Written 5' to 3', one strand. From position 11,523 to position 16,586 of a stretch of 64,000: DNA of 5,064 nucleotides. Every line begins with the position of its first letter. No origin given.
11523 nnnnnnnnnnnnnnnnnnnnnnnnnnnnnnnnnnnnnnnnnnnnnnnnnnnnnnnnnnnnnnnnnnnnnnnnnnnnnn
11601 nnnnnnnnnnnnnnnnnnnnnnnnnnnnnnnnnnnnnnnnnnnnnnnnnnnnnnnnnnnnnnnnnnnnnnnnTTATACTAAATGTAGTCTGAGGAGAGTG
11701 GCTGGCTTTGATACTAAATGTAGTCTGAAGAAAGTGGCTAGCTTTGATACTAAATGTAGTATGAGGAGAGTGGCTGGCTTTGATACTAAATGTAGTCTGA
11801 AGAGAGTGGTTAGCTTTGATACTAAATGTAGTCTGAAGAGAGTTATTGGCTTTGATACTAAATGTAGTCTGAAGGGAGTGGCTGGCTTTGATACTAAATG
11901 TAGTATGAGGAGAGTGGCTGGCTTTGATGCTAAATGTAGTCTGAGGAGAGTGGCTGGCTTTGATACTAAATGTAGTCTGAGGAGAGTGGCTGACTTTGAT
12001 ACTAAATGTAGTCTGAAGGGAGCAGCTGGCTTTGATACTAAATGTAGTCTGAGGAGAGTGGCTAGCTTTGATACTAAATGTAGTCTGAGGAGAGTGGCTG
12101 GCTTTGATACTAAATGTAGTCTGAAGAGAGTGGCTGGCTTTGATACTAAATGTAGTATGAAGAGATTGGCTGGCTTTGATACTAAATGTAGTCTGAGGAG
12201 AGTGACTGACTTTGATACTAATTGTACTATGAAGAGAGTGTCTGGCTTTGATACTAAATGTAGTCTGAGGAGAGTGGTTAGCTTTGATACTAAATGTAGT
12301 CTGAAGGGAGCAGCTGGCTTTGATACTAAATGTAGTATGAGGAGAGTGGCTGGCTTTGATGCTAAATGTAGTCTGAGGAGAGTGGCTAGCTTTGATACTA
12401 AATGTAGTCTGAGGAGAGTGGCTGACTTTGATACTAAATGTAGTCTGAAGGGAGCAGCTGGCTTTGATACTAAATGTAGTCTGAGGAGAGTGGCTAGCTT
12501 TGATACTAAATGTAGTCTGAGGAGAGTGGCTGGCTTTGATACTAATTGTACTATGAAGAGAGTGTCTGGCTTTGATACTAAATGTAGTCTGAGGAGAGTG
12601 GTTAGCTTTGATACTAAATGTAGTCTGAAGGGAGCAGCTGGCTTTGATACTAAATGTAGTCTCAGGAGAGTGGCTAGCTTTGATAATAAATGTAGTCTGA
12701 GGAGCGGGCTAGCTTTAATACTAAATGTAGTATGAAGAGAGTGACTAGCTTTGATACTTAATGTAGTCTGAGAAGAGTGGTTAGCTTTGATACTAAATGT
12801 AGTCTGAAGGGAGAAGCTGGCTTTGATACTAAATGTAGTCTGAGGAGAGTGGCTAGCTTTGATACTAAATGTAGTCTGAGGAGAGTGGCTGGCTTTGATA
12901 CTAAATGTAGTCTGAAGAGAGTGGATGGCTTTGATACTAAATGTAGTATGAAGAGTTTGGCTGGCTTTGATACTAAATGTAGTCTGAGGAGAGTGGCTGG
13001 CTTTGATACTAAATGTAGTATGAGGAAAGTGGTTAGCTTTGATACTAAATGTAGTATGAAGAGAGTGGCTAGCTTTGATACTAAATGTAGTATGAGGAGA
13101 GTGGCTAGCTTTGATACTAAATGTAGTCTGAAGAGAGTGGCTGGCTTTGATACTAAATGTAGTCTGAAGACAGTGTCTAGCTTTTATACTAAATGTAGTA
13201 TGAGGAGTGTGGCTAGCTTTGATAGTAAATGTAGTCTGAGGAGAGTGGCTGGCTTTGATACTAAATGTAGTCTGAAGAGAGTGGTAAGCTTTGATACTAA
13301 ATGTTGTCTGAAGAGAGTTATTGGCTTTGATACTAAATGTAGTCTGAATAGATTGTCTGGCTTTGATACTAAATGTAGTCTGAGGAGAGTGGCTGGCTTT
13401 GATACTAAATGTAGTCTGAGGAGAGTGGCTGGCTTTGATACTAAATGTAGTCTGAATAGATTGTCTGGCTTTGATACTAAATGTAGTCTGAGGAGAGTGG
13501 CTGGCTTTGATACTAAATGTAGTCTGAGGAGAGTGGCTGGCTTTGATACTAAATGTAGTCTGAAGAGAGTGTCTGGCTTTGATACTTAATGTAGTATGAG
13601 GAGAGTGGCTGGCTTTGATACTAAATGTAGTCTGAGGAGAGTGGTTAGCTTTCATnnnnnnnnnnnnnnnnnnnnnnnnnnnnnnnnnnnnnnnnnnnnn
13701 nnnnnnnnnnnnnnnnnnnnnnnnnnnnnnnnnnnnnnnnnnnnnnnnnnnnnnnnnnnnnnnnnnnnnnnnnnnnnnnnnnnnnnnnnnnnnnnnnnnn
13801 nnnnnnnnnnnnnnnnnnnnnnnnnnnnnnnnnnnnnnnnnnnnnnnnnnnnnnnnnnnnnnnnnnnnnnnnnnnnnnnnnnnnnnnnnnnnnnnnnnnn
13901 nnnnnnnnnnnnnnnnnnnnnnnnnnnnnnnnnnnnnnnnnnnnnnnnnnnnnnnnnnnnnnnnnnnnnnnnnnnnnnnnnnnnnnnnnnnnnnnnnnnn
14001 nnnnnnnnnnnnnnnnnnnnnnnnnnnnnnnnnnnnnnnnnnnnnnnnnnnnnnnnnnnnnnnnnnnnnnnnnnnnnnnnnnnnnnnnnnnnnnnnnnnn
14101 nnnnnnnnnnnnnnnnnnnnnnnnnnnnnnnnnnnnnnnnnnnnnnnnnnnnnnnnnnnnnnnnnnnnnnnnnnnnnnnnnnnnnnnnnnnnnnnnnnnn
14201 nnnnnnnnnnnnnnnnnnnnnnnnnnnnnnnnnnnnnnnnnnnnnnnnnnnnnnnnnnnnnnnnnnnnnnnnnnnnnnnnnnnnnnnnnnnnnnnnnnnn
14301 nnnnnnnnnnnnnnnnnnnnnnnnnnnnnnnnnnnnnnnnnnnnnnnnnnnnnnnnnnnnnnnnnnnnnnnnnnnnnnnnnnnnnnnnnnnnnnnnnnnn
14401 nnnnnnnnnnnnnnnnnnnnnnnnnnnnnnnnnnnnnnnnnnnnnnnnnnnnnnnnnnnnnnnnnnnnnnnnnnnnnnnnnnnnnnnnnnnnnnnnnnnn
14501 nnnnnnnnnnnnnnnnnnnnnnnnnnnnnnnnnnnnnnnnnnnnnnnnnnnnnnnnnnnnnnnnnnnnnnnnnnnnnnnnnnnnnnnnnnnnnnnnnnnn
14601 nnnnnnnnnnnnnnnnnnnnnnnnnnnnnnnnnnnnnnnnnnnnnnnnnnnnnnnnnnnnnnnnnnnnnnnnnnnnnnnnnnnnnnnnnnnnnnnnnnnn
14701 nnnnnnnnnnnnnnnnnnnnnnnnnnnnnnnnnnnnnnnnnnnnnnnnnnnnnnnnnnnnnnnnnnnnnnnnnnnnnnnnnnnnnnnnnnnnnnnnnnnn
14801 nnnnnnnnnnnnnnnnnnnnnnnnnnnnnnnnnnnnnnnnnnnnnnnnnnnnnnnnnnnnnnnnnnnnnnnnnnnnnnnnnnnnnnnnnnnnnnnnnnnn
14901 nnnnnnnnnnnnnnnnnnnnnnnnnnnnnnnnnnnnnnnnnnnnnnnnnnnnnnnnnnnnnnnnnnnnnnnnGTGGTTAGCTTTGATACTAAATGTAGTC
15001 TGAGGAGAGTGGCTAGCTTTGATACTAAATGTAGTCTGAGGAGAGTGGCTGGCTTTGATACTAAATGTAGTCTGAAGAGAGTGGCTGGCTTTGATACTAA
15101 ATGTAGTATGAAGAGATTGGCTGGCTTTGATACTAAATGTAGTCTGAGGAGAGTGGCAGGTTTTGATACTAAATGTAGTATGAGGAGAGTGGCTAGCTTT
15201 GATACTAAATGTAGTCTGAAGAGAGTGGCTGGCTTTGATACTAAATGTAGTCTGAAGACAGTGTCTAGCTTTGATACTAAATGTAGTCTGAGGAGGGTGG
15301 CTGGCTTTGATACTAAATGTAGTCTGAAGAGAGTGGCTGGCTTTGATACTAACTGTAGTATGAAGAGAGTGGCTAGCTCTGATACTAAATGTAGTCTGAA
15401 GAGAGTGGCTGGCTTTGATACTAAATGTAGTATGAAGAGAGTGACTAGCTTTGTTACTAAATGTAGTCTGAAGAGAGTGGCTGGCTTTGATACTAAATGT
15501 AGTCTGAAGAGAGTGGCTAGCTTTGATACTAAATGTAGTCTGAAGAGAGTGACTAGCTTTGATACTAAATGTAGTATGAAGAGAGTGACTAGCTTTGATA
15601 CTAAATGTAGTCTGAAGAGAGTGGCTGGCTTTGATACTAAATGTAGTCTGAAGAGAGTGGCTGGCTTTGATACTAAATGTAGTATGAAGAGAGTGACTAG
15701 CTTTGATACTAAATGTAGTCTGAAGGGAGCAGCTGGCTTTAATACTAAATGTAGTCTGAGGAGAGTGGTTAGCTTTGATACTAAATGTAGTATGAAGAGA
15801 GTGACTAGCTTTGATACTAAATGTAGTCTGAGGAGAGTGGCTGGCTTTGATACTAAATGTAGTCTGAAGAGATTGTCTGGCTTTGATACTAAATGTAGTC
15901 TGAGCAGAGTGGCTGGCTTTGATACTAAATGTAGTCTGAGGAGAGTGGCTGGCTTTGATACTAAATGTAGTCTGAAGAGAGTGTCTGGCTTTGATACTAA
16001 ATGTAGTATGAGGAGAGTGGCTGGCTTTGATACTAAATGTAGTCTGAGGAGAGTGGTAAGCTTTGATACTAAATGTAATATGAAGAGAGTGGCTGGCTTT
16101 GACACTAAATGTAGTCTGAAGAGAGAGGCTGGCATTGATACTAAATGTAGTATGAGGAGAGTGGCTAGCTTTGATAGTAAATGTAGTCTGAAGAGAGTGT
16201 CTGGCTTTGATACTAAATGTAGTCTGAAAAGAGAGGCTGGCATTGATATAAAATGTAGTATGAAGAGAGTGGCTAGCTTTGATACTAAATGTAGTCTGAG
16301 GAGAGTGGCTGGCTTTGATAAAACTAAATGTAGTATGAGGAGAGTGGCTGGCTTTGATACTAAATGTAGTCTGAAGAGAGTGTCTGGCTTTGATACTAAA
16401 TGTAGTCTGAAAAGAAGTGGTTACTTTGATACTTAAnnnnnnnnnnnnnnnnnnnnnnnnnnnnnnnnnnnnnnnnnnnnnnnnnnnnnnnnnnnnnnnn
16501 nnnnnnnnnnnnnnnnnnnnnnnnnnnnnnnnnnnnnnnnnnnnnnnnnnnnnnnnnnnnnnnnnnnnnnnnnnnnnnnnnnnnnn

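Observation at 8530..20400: A 10-kb satellite amplified from a ~1.3-monomer seed inside a duplicated element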

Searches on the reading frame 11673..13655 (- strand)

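Call 10: search_protein_families(library=pfam, proteins=[window:11673-13655:-], max_evalue=0.01)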
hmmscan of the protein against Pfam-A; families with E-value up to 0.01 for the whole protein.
window:11673-13655:- (660 aa): 2 families
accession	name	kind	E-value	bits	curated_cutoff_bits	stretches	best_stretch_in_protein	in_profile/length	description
PF24307.1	DUF7486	-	3.9e-12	46.3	27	2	203-315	5-118/154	Family of unknown function (DUF7486)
PF05403.16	Plasmodium_HRP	-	0.0013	19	45.8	0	147-272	54-173/218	Plasmodium histidine-rich protein (HRPII/III)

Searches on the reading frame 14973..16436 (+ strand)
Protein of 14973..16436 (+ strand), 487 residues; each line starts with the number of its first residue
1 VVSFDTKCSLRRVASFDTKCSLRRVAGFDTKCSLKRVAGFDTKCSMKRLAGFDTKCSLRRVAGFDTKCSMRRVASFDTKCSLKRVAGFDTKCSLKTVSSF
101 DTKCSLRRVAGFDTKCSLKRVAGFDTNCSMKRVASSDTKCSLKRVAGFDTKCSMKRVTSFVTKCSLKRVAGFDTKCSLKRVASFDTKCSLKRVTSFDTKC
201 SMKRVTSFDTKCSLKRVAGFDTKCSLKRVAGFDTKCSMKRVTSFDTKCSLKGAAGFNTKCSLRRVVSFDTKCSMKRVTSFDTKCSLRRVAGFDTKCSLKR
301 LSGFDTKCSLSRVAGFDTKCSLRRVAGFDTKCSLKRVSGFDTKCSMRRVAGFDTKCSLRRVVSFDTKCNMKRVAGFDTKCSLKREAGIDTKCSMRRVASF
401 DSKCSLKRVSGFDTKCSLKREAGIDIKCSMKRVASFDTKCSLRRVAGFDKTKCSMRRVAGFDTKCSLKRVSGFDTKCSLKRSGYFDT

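Call 10: search_protein_families(library=pfam, proteins=[window:14973-16436:+], max_evalue=0.01)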
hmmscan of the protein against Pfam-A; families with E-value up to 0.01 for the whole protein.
window:14973-16436:+ (487 aa): 0 families

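Call 11: find_homologous_proteins(query=window:14973-16436:+)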
Query window:14973-16436:+: 8000 candidates shared short words with the query, none scored E <= 0.001.
